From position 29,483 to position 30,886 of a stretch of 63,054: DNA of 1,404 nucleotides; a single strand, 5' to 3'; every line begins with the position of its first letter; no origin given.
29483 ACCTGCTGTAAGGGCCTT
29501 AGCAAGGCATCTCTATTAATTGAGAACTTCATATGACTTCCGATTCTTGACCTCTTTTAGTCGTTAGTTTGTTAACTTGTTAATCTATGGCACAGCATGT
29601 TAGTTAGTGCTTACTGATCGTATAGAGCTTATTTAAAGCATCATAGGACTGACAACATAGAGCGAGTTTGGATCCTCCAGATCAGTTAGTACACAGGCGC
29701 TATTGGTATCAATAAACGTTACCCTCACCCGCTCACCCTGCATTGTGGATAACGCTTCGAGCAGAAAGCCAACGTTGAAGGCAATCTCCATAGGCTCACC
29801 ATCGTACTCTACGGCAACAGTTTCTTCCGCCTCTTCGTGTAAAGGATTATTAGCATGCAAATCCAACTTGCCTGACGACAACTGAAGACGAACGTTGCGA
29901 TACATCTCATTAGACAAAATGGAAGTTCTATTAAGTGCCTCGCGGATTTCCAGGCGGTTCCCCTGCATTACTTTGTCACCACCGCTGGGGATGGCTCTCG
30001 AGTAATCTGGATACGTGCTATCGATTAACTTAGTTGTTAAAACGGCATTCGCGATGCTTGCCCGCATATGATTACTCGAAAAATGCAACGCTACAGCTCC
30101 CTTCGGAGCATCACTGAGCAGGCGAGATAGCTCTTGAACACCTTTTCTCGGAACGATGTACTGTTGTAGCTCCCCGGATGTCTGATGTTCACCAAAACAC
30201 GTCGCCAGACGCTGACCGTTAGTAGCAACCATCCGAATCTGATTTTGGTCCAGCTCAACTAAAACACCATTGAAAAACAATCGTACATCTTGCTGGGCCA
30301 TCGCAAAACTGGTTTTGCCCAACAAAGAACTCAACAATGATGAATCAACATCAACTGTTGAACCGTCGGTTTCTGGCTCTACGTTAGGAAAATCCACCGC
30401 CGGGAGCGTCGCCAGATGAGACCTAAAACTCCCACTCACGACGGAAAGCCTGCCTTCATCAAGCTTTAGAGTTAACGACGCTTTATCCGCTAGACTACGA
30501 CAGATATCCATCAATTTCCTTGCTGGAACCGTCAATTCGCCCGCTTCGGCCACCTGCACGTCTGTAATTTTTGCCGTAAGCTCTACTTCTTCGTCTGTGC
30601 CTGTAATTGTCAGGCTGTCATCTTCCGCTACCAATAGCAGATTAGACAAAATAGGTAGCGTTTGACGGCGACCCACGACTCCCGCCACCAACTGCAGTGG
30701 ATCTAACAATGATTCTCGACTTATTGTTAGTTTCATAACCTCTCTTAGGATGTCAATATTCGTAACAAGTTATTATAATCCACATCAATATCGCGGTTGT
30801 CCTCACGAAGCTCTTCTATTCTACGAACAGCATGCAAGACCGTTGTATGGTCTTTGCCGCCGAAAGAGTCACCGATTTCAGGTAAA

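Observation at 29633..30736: The dnaA-proximal clamp paralog is altered at positions that line the partner-binding pocket in E. coli beta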

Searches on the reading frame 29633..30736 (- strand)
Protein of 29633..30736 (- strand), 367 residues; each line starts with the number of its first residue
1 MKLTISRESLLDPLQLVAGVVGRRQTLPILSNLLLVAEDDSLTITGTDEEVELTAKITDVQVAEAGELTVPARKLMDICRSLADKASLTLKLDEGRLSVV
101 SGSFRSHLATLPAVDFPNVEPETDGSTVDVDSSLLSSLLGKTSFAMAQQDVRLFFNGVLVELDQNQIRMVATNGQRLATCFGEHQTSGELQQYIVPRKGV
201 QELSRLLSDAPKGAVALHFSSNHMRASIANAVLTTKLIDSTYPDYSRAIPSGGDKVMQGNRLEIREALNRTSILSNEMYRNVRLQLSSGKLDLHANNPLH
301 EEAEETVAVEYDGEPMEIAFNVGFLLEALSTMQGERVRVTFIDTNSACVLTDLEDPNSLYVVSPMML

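Call 4: find_homologous_proteins(query=window:29633-30736:-, max_evalue=1e-20)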
Query window:29633-30736:- (367 aa): 7921 proteins with E <= 1e-20 among 8000 candidates; the best 120 are listed.
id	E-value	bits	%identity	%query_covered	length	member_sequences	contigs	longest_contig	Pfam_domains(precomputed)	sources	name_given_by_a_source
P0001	3.9e-225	764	97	100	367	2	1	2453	PF00712.25,PF02768.21,PF02767.22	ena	-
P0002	6.9e-216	734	93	100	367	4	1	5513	PF00712.25,PF02768.21,PF02767.22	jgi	-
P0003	2.1e-210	716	91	100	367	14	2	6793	PF00712.25,PF02768.21,PF02767.22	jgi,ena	-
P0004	1.5e-196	670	85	100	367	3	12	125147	PF00712.25,PF02768.21,PF02767.22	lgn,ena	-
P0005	2.5e-165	568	72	100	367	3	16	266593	PF00712.25,PF02768.21,PF02767.22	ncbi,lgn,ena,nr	ncbi:MAG TPA: DNA polymerase III subunit beta [Gammaproteobacteria bacterium]|nr:DNA polymerase III 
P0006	1.4e-159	549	69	100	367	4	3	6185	PF00712.25,PF02768.21,PF02767.22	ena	-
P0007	2.6e-159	548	70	100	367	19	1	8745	PF00712.25,PF02768.21,PF02767.22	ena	-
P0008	4.6e-144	498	65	100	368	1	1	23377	PF00712.25,PF02768.21,PF02767.22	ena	-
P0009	2.2e-143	496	64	100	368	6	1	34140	PF00712.25,PF02768.21,PF02767.22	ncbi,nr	ncbi:MAG: DNA polymerase III subunit beta [Gammaproteobacteria bacterium]|nr:DNA polymerase III subu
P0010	8.8e-143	494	63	100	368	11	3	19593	PF00712.25,PF02768.21,PF02767.22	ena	-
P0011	1.9e-141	489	63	100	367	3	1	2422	PF00712.25,PF02768.21,PF02767.22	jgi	jgi:DNA polymerase-3 subunit beta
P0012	9.3e-139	480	63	100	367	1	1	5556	PF00712.25,PF02768.21,PF02767.22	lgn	-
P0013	2.4e-138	479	60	100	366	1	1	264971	PF00712.25,PF02768.21,PF02767.22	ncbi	-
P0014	2.2e-137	476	63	100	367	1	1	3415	PF00712.25,PF02768.21,PF02767.22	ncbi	-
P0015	2.0e-136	473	61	100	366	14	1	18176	PF00712.25,PF02768.21,PF02767.22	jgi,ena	jgi:DNA polymerase-3 subunit beta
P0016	3.2e-136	472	61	100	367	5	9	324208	PF00712.25,PF02768.21,PF02767.22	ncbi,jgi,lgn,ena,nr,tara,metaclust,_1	ncbi:MAG: DNA polymerase III subunit beta [Gammaproteobacteria bacterium]|jgi:DNA polymerase-3 subun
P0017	6.7e-136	471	62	100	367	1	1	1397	PF00712.25,PF02768.21,PF02767.22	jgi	-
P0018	5.9e-135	468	60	100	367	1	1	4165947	PF00712.25,PF02768.21,PF02767.22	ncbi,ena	-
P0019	1.0e-134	467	60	100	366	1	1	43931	PF00712.25,PF02768.21,PF02767.22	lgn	-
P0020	3.8e-134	465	60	100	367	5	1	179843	PF00712.25,PF02768.21,PF02767.22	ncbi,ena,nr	ncbi:MAG: DNA polymerase III subunit beta [Gammaproteobacteria bacterium]|nr:DNA polymerase III subu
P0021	4.6e-134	465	59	100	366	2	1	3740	PF00712.25,PF02768.21,PF02767.22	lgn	-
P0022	7.2e-134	464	60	100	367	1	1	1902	PF00712.25,PF02768.21,PF02767.22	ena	-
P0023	1.7e-133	463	61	100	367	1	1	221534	PF00712.25,PF02768.21,PF02767.22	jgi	jgi:DNA polymerase III subunit beta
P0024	2.7e-133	462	60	100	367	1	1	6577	PF00712.25,PF02768.21,PF02767.22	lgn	-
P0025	3.8e-133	462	59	100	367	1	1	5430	PF00712.25,PF02768.21,PF02767.22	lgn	-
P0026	3.0e-132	459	60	100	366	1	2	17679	PF00712.25,PF02768.21,PF02767.22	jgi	jgi:DNA polymerase-3 subunit beta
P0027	3.0e-132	459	59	100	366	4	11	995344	PF00712.25,PF02768.21,PF02767.22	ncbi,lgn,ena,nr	ncbi:MAG: DNA polymerase III subunit beta [Pseudomonadales bacterium]|nr:DNA polymerase III subunit 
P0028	2.1e-131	456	59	100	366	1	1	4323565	PF00712.25,PF02768.21,PF02767.22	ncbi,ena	-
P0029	3.7e-131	455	59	100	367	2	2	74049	PF00712.25,PF02768.21,PF02767.22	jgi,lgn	jgi:DNA polymerase-3 subunit beta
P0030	9.9e-131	454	60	100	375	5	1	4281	PF00712.25,PF02768.21,PF02767.22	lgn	-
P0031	1.0e-130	454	60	100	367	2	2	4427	PF00712.25,PF02768.21,PF02767.22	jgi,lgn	-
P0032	1.2e-130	454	59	100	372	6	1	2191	PF00712.25,PF02768.21,PF02767.22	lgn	-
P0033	1.3e-130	454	60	100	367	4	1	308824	PF00712.25,PF02768.21,PF02767.22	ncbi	ncbi:MAG: DNA polymerase III subunit beta [Pseudomonadales bacterium]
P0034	1.5e-130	453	58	100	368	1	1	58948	PF00712.25,PF02768.21,PF02767.22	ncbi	-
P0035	3.4e-130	452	59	100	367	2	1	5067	PF00712.25,PF02768.21,PF02767.22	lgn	-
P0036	3.7e-130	452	59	100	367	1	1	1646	PF00712.25,PF02768.21,PF02767.22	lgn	-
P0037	4.1e-130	452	60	100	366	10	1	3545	PF00712.25,PF02768.21,PF02767.22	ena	-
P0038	4.5e-130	452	59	100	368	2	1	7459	PF00712.25,PF02768.21,PF02767.22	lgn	-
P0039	7.3e-130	451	60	100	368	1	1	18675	PF00712.25,PF02768.21,PF02767.22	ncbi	-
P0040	1.3e-129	450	59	100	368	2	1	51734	PF00712.25,PF02768.21,PF02767.22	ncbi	-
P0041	2.2e-129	450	58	100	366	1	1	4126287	PF00712.25,PF02768.21,PF02767.22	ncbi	-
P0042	3.9e-129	449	60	100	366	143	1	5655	PF00712.25,PF02768.21,PF02767.22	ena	-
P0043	4.5e-129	448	58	100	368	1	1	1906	PF00712.25,PF02768.21,PF02767.22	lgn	-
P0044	2.0e-128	446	58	100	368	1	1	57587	PF00712.25,PF02768.21,PF02767.22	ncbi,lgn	ncbi:MAG: DNA polymerase III subunit beta [Pseudomonadales bacterium]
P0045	3.5e-128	446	58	100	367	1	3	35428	PF00712.25,PF02768.21,PF02767.22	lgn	-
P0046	3.6e-128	446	58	100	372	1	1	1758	PF00712.25,PF02768.21,PF02767.22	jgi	-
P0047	4.3e-128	445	57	100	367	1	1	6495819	PF00712.25,PF02768.21,PF02767.22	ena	-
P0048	5.7e-128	445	58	100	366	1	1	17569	PF00712.25,PF02768.21,PF02767.22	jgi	jgi:DNA polymerase-3 subunit beta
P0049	6.1e-128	445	59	100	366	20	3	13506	PF00712.25,PF02768.21,PF02767.22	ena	-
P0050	8.1e-128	444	59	100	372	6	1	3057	PF00712.25,PF02768.21,PF02767.22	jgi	jgi:DNA polymerase-3 subunit beta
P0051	1.0e-127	444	59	100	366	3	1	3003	PF00712.25,PF02768.21,PF02767.22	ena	-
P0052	3.3e-127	442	57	100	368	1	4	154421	PF00712.25,PF02768.21,PF02767.22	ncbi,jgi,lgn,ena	ncbi:MAG: DNA polymerase III subunit beta [Pseudomonadales bacterium]|jgi:DNA polymerase-3 subunit b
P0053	4.5e-127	442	58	100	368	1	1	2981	PF00712.25,PF02768.21,PF02767.22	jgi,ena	-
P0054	6.3e-127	441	57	100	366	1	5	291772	PF00712.25,PF02768.21,PF02767.22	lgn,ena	-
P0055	8.5e-127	441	57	100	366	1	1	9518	PF00712.25,PF02768.21,PF02767.22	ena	-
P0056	1.9e-126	440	56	100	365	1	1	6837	PF00712.25,PF02768.21,PF02767.22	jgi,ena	-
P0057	3.0e-126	439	58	100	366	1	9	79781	PF00712.25,PF02768.21,PF02767.22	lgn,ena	-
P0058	4.3e-126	439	57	100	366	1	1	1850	PF00712.25,PF02768.21,PF02767.22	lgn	-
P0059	7.5e-126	438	57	100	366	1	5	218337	PF00712.25,PF02768.21,PF02767.22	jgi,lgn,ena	-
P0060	1.1e-125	437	60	100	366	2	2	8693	PF00712.25,PF02768.21,PF02767.22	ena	-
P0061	1.2e-125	437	58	100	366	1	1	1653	PF00712.25,PF02768.21,PF02767.22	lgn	-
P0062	2.0e-125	437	57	100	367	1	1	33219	PF00712.25,PF02768.21,PF02767.22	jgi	jgi:DNA polymerase-3 subunit beta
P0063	5.7e-125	435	59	100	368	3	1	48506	PF00712.25,PF02768.21,PF02767.22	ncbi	-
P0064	6.8e-125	435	55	100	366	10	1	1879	PF00712.25,PF02768.21,PF02767.22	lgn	-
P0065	7.3e-125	435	55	100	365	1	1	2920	PF00712.25,PF02768.21,PF02767.22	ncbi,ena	-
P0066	8.7e-125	434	58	100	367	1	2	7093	PF00712.25,PF02768.21,PF02767.22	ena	-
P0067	9.7e-125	434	57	100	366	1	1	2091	PF00712.25,PF02768.21,PF02767.22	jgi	-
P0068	1.2e-124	434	59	100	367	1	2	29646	PF00712.25,PF02768.21,PF02767.22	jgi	jgi:DNA polymerase-3 subunit beta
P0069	1.8e-124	433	58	100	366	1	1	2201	PF00712.25,PF02768.21,PF02767.22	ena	-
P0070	1.9e-124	433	58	100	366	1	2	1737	PF00712.25,PF02768.21,PF02767.22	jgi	jgi:DNA polymerase-3 subunit beta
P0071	2.9e-124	433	59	100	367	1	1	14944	PF00712.25,PF02768.21,PF02767.22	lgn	-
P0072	3.0e-124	433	55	100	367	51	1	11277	PF00712.25,PF02768.21,PF02767.22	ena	-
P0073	7.4e-124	431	57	100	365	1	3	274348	PF00712.25,PF02768.21,PF02767.22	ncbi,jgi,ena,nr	ncbi:MAG: DNA polymerase III subunit beta [Gammaproteobacteria bacterium]|jgi:DNA polymerase III sub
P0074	8.9e-124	431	56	100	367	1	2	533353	PF00712.25,PF02768.21,PF02767.22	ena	-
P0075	1.5e-123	430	57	100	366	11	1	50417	PF00712.25,PF02768.21,PF02767.22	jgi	jgi:DNA polymerase-3 subunit beta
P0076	1.6e-123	430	54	100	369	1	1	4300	PF00712.25,PF02768.21,PF02767.22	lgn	-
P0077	1.6e-123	430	59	100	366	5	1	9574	PF00712.25,PF02768.21,PF02767.22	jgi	-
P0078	1.7e-123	430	57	100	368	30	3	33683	PF00712.25,PF02768.21,PF02767.22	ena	-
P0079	1.8e-123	430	57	100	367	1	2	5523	PF00712.25,PF02768.21,PF02767.22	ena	-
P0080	2.1e-123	430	57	100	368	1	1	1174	PF00712.25,PF02768.21,PF02767.22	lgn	-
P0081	2.2e-123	430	57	100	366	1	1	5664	PF00712.25,PF02768.21,PF02767.22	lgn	-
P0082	2.4e-123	430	57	100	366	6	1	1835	PF00712.25,PF02768.21,PF02767.22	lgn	-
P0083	3.6e-123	429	57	100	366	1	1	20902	PF00712.25,PF02768.21,PF02767.22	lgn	-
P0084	3.8e-123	429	57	99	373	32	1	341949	PF00712.25,PF02768.21,PF02767.22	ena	-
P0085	4.2e-123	429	57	100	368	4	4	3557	PF00712.25,PF02768.21,PF02767.22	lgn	-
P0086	5.4e-123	428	58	100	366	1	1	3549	PF00712.25,PF02768.21,PF02767.22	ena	-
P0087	9.1e-123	428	56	100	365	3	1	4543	PF00712.25,PF02768.21,PF02767.22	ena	-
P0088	1.2e-122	427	56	100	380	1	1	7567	PF00712.25,PF02768.21,PF02767.22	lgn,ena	-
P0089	1.3e-122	427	57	100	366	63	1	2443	PF00712.25,PF02768.21,PF02767.22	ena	-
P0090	1.5e-122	427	57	100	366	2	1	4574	PF00712.25,PF02768.21,PF02767.22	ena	-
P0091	2.0e-122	427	56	100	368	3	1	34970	PF00712.25,PF02768.21,PF02767.22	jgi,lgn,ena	-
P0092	2.1e-122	427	54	100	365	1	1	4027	PF00712.25,PF02768.21,PF02767.22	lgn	-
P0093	2.5e-122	426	57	100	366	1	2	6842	PF00712.25,PF02768.21,PF02767.22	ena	-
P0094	2.9e-122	426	56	100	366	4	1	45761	PF00712.25,PF02768.21,PF02767.22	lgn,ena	-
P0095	3.3e-122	426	57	100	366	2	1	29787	PF00712.25,PF02768.21,PF02767.22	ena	-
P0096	4.2e-122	426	57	100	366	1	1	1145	PF00712.25,PF02768.21,PF02767.22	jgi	jgi:DNA polymerase-3 subunit beta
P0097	6.4e-122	425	57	100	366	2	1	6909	PF00712.25,PF02768.21,PF02767.22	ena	-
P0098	1.1e-121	424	57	100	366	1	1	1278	PF00712.25,PF02768.21,PF02767.22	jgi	jgi:DNA polymerase-3 subunit beta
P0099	1.4e-121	424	56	100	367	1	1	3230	PF00712.25,PF02768.21,PF02767.22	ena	-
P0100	1.5e-121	424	57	100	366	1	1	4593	PF00712.25,PF02768.21,PF02767.22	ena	-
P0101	1.6e-121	424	59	94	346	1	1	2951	PF00712.25,PF02768.21,PF02767.22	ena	-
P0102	2.3e-121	423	55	100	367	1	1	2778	PF00712.25,PF02768.21,PF02767.22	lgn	-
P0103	2.4e-121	423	56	100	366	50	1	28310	PF00712.25,PF02768.21,PF02767.22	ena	-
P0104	2.4e-121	423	55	100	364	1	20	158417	PF00712.25,PF02768.21,PF02767.22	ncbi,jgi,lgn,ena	jgi:DNA polymerase-3 subunit beta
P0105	3.2e-121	423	56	100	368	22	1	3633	PF00712.25,PF02768.21,PF02767.22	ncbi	-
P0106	4.0e-121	422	56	99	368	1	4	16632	PF00712.25,PF02768.21,PF02767.22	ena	-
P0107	5.0e-121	422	56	100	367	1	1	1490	PF00712.25,PF02768.21,PF02767.22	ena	-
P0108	5.4e-121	422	56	100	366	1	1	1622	PF00712.25,PF02768.21,PF02767.22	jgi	-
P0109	6.6e-121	422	54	100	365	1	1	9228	PF00712.25,PF02768.21,PF02767.22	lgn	-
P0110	8.3e-121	421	57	100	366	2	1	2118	PF00712.25,PF02768.21,PF02767.22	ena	-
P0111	1.4e-120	421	55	100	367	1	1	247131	PF00712.25,PF02768.21,PF02767.22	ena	-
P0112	1.4e-120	421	58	100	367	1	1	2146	PF00712.25,PF02768.21,PF02767.22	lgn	-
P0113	1.8e-120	420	55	100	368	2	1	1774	PF00712.25,PF02768.21,PF02767.22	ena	-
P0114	4.3e-120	419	53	100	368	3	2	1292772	PF00712.25,PF02768.21,PF02767.22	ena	-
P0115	4.7e-120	419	56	100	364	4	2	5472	PF00712.25,PF02768.21,PF02767.22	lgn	-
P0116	5.5e-120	419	56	100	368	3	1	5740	PF00712.25,PF02768.21,PF02767.22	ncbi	-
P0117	1.1e-119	418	58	100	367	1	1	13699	PF00712.25,PF02768.21,PF02767.22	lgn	-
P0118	1.1e-119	418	56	100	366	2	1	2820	PF00712.25,PF02768.21,PF02767.22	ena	-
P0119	1.5e-119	417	56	100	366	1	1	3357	PF00712.25,PF02768.21,PF02767.22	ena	-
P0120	1.7e-119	417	58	100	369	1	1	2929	PF00712.25,PF02768.21,PF02767.22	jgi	-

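Call 8: find_encoding_contigs(protein=P0018, flank=6000, max_places=2)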
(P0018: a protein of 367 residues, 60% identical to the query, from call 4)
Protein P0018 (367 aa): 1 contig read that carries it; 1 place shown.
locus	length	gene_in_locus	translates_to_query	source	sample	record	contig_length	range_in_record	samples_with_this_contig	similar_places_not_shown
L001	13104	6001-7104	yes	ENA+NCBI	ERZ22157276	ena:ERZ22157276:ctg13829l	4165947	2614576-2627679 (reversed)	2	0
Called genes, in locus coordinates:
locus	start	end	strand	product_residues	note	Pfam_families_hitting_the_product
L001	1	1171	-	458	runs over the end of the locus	PF10396:TrmE_N, PF12631:MnmE_helical, PF03193:RsgA_GTPase (faint), PF00009:GTP_EFTU (faint), PF01926:MMR_HSR1, PF02421:FeoB_N, PF02492:cobW (faint)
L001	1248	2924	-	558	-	PF14849:YidC_periplas, PF02096:60KD_IMP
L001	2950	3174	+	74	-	-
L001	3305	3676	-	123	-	PF00825:Ribonuclease_P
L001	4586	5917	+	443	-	PF11638:DnaA_N, PF00308:Bac_DnaA, PF01695:IstB_IS21, PF00004:AAA (weak), PF08299:Bac_DnaA_C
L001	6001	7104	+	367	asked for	PF00712:DNA_pol3_beta, PF02767:DNA_pol3_beta_2, PF02768:DNA_pol3_beta_3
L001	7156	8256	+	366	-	PF00712:DNA_pol3_beta, PF02767:DNA_pol3_beta_2, PF02768:DNA_pol3_beta_3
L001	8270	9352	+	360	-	PF02463:SMC_N, PF13166:AAA_13 (weak), PF13175:AAA_15, PF13476:AAA_23, PF13304:AAA_21 (weak)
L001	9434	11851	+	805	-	PF02518:HATPase_c, PF00204:DNA_gyraseB, PF01751:Toprim, PF21249:GyrB_hook, PF18053:GyrB_insert, PF00986:DNA_gyraseB_C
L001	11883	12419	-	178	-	PF08645:PNK3P (weak), PF00702:Hydrolase, PF13344:Hydrolase_6 (weak), PF13419:HAD_2 (faint), PF13242:Hydrolase_like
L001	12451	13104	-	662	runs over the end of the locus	PF02092:tRNA_synt_2f, PF05746:DALR_1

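Call 9: find_encoding_contigs(protein=P0047, flank=6000, max_places=2)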
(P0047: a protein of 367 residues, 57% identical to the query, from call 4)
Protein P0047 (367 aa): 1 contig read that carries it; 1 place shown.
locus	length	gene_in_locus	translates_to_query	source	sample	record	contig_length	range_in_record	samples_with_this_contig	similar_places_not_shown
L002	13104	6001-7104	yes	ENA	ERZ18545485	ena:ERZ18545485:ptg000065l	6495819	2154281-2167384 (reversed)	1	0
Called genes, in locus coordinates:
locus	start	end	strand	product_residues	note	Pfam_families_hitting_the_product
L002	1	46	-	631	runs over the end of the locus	PF00890:FAD_binding_2 (faint), PF01134:GIDA, PF01266:DAO (faint), PF12831:FAD_oxidored, PF21680:GIDA_C_1st, PF13932:SAM_GIDA_C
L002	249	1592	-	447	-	PF10396:TrmE_N, PF00009:GTP_EFTU (faint), PF12631:MnmE_helical, PF01926:MMR_HSR1, PF02421:FeoB_N, PF04548:AIG1 (faint)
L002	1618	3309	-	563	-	PF14849:YidC_periplas, PF02096:60KD_IMP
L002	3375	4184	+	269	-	-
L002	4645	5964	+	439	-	PF11638:DnaA_N, PF00308:Bac_DnaA, PF01695:IstB_IS21, PF00004:AAA (weak), PF08299:Bac_DnaA_C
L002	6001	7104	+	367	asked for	PF00712:DNA_pol3_beta, PF02767:DNA_pol3_beta_2, PF02768:DNA_pol3_beta_3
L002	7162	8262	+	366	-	PF00712:DNA_pol3_beta, PF02767:DNA_pol3_beta_2, PF02768:DNA_pol3_beta_3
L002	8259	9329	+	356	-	PF02463:SMC_N, PF13476:AAA_23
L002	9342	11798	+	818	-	PF02518:HATPase_c, PF00204:DNA_gyraseB, PF01751:Toprim, PF21249:GyrB_hook (weak), PF18053:GyrB_insert, PF00986:DNA_gyraseB_C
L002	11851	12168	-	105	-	PF09361:Phasin_2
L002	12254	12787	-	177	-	PF00702:Hydrolase, PF08645:PNK3P, PF13344:Hydrolase_6 (faint), PF13419:HAD_2 (weak), PF13242:Hydrolase_like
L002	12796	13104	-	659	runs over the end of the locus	PF02092:tRNA_synt_2f, PF05746:DALR_1 (weak)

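Call 11: find_related_loci(query=A1, collection=genome_contigs, flank=4000)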
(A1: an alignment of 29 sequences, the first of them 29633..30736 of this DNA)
Query A1 (367 aa) in genome_contigs; peptide patterns used: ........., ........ (x = any residue, [..] = any of these).
599 stretches matched a pattern (row limit reached: there are more); 596 encode a relative of the query (tblastn E <= 1e-3); the best 80 are kept; 80 distinct loci.
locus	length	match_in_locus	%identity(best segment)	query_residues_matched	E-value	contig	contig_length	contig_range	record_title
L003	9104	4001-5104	57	1-367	7e-137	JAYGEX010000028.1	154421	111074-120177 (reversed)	MAG: Pseudomonadales bacterium isolate OC3_3000m_MAG_210 OC3_3000m_contig_2494235, whole genome shotgun sequence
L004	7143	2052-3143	55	1-367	3e-131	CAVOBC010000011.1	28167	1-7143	MAG: Gammaproteobacteria bacterium isolate CBN3_323.92 genome assembly, contig: Ga0302135_10000342, whole genome shotgun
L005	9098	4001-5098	52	1-367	6e-123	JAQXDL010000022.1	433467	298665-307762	MAG: Pseudomonadales bacterium isolate cluster4_bin.67 k119_491697, whole genome shotgun sequence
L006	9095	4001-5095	55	1-367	1e-119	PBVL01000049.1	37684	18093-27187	MAG: Gammaproteobacteria bacterium isolate RS426 4401, whole genome shotgun sequence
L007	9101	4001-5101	52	1-367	6e-118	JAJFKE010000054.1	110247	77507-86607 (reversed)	MAG: Gammaproteobacteria bacterium isolate OFTM290 OFTM290_53, whole genome shotgun sequence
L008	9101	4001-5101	52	1-367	6e-117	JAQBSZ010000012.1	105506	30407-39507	MAG: Proteobacteria bacterium isolate casp150-mb.100 NODE_386_length_105506_cov_0.128398, whole genome shotgun sequence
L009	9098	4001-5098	52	1-367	3e-117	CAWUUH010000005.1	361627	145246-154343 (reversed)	MAG: uncultured Pseudomonadales bacterium isolate HER19_SIP_2000_bin_10_1 genome assembly, contig: HER19_SP_1000_bin_10-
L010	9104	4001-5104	59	1-367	2e-135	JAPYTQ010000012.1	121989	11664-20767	MAG: Pseudomonadales bacterium isolate PW6.metabat2.7 PW6_136_length_121989_cov_17.158865, whole genome shotgun sequence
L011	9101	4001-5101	51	1-367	3e-116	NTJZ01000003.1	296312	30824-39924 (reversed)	MAG: OM182 bacterium MED-G28 OM182-clade-MED-G28-C3, whole genome shotgun sequence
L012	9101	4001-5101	50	1-367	4e-116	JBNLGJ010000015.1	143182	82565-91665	MAG: Cellvibrio sp. isolate C1.bin.2.orig k141_1240194, whole genome shotgun sequence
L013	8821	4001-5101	51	1-367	4e-116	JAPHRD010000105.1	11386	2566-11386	MAG: Motiliproteus sp. isolate N1D-Bin_8 c_000001813184, whole genome shotgun sequence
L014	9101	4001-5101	52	1-367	2e-115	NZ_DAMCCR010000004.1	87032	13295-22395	MAG: Pseudomonas sp. isolate CTOTU49602 NODE_59_length_87032_cov_10.625936, whole genome shotgun sequence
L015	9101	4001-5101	51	1-367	5e-115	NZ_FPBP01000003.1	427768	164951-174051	Halomonas korlensis strain CGMCC 1.6981, whole genome shotgun sequence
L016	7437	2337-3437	51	1-367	1e-114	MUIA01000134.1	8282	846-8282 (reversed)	MAG: Oceanospirillales bacterium LUC14_002_19_P2 _426, whole genome shotgun sequence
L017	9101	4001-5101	51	1-367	1e-114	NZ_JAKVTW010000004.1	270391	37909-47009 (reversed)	Vreelandella neptunia strain HM116 4, whole genome shotgun sequence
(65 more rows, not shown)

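Call 14: list_cluster_members(proteins=[P0013, P0018, P0028, P0041, P0034, P0039, P0040, P0063, P0105, P0116])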
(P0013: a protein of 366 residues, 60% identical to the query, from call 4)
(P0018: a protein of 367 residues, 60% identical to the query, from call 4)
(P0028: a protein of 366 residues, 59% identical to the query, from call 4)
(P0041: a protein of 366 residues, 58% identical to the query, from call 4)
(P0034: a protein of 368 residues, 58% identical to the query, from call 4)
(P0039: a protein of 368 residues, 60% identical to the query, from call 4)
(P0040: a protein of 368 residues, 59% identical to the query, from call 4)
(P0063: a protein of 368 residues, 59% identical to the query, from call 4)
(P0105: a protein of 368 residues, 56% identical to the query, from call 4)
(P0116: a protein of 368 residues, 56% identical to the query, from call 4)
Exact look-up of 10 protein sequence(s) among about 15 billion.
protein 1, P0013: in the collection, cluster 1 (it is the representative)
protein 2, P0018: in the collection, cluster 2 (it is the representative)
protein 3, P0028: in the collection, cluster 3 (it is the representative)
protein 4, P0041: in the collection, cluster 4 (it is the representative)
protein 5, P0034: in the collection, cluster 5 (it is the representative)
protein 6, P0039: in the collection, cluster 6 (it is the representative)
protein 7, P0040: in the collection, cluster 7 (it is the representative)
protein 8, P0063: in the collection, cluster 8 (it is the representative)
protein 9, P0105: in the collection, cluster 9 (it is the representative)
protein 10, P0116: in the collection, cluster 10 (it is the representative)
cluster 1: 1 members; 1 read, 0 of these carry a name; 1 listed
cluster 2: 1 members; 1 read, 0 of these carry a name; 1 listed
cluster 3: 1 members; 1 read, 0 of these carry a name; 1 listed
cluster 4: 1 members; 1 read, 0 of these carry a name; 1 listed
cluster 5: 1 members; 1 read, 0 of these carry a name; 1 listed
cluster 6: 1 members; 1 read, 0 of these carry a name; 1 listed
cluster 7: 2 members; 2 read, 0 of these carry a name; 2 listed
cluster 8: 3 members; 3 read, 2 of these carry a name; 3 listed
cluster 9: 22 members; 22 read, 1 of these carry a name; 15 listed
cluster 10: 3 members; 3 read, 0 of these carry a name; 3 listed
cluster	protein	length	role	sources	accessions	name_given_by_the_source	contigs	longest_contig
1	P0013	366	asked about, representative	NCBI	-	-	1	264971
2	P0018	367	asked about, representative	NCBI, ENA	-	-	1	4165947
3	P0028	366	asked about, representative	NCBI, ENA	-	-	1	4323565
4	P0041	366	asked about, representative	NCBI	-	-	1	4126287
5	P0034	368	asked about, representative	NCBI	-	-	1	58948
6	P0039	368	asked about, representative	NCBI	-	-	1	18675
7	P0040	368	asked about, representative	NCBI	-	-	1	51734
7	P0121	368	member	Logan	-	-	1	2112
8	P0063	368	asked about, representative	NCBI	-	-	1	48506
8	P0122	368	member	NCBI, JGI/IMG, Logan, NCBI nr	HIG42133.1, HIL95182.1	MAG TPA: DNA polymerase III subunit beta [Gammaproteobacteria bacterium] | DNA polymerase III subunit beta [Gammaproteobacteria bacterium]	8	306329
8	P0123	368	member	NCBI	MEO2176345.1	MAG: DNA polymerase III subunit beta [bacterium]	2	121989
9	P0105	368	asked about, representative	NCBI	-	-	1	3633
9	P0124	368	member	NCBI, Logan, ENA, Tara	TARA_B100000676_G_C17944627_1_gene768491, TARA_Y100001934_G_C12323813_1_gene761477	strand:- start:94 stop:1200 length:1107 start_codon:yes stop_codon:yes gene_type:complete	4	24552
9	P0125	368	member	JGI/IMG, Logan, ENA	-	-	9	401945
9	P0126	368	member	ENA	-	-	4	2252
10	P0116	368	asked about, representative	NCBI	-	-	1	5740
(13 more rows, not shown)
